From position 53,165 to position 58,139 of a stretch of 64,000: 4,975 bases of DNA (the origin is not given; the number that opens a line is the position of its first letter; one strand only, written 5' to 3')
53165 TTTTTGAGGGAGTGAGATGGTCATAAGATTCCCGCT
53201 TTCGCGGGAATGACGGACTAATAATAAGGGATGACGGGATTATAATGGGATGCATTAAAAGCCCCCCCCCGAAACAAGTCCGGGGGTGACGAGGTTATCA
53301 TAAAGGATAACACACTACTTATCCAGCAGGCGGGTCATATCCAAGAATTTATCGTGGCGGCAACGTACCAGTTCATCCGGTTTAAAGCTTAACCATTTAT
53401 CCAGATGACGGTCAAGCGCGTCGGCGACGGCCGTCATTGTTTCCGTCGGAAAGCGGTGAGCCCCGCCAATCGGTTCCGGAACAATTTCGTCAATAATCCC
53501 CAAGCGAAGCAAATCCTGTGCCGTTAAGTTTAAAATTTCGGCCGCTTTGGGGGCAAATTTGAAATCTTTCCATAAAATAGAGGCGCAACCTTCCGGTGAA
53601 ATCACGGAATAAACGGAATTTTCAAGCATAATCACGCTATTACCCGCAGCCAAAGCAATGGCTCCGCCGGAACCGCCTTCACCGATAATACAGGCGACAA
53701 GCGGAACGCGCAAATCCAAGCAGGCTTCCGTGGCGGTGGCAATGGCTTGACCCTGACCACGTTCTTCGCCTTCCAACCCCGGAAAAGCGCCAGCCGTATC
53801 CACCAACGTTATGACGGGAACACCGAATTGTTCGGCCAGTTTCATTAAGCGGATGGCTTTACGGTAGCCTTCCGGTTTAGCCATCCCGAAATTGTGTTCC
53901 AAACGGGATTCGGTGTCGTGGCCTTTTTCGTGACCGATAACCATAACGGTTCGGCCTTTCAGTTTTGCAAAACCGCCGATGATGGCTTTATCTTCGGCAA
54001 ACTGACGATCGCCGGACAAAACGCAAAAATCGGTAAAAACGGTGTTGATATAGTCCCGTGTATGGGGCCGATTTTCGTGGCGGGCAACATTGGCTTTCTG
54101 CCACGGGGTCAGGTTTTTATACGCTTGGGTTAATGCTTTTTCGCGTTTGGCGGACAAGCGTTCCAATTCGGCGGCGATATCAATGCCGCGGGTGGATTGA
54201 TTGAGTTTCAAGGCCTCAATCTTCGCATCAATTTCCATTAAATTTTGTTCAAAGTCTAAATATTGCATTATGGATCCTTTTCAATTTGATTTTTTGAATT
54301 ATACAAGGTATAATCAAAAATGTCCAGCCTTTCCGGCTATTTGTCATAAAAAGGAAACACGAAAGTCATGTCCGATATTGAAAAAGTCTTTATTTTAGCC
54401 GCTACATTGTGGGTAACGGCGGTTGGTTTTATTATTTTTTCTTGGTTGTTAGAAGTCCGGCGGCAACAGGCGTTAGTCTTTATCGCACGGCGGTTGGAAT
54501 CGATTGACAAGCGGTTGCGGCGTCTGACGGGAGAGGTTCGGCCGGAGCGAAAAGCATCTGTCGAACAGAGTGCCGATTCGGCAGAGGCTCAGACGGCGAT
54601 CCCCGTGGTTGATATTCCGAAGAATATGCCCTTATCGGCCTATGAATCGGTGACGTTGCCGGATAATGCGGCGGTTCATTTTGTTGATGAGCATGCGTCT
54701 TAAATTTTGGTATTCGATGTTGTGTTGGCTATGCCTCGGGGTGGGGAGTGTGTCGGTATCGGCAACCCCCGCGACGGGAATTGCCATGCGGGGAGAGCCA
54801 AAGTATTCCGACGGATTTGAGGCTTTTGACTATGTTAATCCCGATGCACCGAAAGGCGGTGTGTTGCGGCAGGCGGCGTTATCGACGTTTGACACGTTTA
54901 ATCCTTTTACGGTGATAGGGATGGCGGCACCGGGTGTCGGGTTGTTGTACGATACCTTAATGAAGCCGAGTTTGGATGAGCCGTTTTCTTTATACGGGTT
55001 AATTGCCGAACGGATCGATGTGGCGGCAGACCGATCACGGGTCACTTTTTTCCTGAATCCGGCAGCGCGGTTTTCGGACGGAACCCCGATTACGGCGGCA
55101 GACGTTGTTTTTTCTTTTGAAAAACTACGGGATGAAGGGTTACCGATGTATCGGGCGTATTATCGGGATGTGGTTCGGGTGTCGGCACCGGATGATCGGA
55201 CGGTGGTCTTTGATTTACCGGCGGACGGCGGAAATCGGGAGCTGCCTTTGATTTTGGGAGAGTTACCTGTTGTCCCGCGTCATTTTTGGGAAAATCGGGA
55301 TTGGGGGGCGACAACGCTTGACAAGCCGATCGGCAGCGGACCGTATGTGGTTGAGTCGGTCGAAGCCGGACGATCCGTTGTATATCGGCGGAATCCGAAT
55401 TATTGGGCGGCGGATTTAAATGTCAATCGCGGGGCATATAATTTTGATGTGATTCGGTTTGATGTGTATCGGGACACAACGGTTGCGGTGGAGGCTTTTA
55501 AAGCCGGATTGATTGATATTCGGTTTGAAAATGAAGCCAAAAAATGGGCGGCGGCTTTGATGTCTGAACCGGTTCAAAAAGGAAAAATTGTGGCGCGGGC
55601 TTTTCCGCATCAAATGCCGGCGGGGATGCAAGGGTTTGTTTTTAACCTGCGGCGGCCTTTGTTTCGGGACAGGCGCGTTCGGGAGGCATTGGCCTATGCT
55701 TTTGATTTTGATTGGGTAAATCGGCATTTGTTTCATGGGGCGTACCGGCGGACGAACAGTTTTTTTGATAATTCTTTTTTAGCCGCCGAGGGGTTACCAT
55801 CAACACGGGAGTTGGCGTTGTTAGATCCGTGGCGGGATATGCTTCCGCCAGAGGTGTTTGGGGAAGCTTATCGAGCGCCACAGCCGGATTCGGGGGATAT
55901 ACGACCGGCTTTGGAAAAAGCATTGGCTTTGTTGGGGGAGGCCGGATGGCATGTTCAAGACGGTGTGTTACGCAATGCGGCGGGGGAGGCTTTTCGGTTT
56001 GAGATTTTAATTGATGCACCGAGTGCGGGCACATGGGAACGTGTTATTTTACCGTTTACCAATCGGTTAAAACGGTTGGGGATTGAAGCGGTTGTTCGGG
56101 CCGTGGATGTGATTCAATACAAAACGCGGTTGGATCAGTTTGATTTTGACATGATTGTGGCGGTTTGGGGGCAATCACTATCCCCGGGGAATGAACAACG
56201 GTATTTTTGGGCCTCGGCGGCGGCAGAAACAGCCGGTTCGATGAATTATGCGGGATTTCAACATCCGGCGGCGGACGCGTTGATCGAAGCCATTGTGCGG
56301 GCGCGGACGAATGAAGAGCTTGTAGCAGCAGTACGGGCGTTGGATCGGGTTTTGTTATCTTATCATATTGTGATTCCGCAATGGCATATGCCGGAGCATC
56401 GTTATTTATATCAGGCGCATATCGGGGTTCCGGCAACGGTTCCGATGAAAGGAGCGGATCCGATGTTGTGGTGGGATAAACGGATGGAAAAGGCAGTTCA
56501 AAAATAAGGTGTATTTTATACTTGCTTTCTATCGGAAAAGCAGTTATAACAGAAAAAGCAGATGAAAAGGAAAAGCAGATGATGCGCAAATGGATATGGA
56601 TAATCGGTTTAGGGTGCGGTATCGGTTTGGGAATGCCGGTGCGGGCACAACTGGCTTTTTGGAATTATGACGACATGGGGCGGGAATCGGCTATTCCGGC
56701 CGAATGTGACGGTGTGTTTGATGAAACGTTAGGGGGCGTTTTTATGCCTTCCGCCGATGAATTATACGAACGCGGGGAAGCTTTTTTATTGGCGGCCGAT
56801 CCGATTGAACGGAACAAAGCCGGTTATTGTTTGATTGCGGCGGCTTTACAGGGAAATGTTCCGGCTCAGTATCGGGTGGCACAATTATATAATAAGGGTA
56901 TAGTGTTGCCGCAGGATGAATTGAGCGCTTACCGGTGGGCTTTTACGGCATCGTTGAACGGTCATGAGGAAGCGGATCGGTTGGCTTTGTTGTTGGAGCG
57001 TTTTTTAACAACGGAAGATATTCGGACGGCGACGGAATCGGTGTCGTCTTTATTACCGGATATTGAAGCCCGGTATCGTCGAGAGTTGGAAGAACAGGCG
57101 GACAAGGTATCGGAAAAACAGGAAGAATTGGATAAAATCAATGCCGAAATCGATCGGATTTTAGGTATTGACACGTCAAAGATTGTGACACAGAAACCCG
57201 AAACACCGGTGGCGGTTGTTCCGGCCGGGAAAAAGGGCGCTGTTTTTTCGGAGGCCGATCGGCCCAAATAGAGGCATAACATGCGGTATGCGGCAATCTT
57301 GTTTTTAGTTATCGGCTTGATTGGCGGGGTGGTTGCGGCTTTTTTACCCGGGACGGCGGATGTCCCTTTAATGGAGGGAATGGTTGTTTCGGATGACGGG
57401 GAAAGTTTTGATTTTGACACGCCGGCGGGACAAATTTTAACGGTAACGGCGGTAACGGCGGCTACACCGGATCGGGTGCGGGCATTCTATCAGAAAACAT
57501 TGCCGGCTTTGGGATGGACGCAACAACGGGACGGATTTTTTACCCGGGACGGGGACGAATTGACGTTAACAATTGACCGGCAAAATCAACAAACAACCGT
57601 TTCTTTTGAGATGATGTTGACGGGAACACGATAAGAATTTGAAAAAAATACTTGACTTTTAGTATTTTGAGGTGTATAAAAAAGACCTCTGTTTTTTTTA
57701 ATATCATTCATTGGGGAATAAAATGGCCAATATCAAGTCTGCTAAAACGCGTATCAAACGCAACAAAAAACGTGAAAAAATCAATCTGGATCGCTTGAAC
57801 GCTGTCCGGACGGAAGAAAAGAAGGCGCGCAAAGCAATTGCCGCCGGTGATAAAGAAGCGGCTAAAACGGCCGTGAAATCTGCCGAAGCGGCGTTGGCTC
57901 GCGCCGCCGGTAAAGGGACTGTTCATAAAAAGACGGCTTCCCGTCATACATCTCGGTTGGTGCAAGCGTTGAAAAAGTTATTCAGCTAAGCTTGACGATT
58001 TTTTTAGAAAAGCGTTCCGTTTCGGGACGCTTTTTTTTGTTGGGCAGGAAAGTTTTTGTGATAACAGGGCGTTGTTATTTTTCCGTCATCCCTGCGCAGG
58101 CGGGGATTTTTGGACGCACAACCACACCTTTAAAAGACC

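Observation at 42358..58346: Inverted copies of the family 5' module, about 15.4 kb apart, bracket recA through rpsT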

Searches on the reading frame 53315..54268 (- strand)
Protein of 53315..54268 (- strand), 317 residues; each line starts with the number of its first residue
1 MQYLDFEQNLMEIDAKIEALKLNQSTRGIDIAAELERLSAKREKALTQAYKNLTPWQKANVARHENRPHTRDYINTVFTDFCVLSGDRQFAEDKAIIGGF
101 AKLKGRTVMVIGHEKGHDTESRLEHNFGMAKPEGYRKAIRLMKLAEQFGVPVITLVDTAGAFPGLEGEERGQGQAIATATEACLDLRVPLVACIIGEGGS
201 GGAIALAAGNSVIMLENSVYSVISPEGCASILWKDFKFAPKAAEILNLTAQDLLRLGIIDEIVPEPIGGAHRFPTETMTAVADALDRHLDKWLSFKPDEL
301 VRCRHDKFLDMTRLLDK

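Call 35: find_encoding_contigs(protein=window:53315-54268:-, flank=7000, max_places=10)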
Protein window:53315-54268:- (317 aa): 14 contigs read that carry it; 8 places shown.
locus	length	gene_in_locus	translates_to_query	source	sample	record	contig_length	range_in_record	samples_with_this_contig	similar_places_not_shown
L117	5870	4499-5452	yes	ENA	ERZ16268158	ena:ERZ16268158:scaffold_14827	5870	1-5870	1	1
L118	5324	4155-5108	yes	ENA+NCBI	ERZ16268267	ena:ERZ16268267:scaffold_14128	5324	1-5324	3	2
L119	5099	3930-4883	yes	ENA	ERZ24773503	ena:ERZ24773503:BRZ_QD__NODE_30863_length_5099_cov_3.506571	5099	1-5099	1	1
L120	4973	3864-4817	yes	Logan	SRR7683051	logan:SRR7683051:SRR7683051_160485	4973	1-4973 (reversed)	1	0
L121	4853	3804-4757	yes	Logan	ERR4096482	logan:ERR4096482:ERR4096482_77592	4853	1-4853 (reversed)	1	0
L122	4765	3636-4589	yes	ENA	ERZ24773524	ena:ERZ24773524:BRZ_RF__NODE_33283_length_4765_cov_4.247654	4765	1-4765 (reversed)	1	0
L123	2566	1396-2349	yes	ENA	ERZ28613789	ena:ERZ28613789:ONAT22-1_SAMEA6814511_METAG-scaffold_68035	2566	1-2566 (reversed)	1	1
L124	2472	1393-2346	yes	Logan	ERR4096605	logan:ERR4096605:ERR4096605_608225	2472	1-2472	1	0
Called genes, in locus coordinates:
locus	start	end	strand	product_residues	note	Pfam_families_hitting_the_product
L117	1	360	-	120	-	?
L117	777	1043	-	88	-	PF01649:Ribosomal_S20p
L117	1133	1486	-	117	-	PF27226:AF_1845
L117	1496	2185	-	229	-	-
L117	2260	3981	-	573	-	PF00496:SBP_bac_5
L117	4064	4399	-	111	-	-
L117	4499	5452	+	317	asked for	PF03255:ACCA, PF01039:Carboxyl_trans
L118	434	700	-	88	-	PF01649:Ribosomal_S20p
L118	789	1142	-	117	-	PF27226:AF_1845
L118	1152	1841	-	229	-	-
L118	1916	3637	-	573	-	PF00496:SBP_bac_5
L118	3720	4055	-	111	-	-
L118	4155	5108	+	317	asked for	PF03255:ACCA, PF01039:Carboxyl_trans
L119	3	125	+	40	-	?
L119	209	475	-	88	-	PF01649:Ribosomal_S20p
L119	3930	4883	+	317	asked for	PF03255:ACCA, PF01039:Carboxyl_trans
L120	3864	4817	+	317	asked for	PF03255:ACCA, PF01039:Carboxyl_trans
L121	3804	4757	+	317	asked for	PF03255:ACCA, PF01039:Carboxyl_trans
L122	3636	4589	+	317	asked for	PF03255:ACCA, PF01039:Carboxyl_trans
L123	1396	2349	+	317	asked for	PF03255:ACCA, PF01039:Carboxyl_trans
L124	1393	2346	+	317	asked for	PF03255:ACCA, PF01039:Carboxyl_trans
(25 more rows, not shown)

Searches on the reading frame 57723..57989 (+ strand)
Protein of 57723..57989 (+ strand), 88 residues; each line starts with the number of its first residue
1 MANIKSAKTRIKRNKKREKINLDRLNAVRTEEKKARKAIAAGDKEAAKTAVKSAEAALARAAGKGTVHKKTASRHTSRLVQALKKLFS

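Call 21: find_encoding_contigs(protein=window:57723-57989:+, flank=10000, max_places=10)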
Protein window:57723-57989:+ (88 aa): 21 contigs read that carry it; 10 places shown.
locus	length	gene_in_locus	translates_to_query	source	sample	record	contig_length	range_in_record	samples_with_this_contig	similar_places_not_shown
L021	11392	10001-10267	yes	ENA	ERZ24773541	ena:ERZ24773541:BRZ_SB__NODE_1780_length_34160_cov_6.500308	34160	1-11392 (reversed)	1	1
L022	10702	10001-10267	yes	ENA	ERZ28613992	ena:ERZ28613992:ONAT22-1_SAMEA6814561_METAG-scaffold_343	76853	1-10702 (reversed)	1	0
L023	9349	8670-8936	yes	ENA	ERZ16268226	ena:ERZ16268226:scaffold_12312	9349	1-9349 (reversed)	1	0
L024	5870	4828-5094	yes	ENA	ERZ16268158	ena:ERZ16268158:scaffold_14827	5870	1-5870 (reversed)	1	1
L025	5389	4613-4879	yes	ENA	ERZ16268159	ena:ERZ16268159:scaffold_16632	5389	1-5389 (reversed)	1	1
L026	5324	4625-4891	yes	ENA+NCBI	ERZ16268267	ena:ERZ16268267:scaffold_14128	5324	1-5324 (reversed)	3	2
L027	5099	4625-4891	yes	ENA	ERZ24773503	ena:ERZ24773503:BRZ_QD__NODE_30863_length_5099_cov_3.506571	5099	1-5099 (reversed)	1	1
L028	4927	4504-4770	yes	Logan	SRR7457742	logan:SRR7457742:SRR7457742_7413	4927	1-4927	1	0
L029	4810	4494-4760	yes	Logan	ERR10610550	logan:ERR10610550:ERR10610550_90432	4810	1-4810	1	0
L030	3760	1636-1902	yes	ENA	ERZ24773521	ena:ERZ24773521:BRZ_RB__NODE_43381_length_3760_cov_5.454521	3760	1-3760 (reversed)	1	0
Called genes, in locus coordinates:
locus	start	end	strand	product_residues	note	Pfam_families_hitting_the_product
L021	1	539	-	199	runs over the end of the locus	PF00081:Sod_Fe_N, PF02777:Sod_Fe_C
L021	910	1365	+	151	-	-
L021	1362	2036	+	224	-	PF00072:Response_reg, PF00486:Trans_reg_C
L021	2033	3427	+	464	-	PF00672:HAMP (faint), PF00512:HisKA, PF02518:HATPase_c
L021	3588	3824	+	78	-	-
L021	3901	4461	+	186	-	PF01765:RRF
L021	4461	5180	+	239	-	PF01255:Prenyltransf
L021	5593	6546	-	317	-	PF03255:ACCA, PF01039:Carboxyl_trans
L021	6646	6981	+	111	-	-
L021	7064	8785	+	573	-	PF00496:SBP_bac_5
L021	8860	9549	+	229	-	-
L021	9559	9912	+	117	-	PF27226:AF_1845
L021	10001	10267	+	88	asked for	PF01649:Ribosomal_S20p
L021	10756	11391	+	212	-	?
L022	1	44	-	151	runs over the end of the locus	PF00359:PTS_EIIA_2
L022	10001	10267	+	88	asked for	PF01649:Ribosomal_S20p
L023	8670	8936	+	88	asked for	PF01649:Ribosomal_S20p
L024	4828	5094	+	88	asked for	PF01649:Ribosomal_S20p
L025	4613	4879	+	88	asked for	PF01649:Ribosomal_S20p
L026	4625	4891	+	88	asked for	PF01649:Ribosomal_S20p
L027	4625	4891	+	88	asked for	PF01649:Ribosomal_S20p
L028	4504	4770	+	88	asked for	PF01649:Ribosomal_S20p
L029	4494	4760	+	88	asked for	PF01649:Ribosomal_S20p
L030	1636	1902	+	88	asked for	PF01649:Ribosomal_S20p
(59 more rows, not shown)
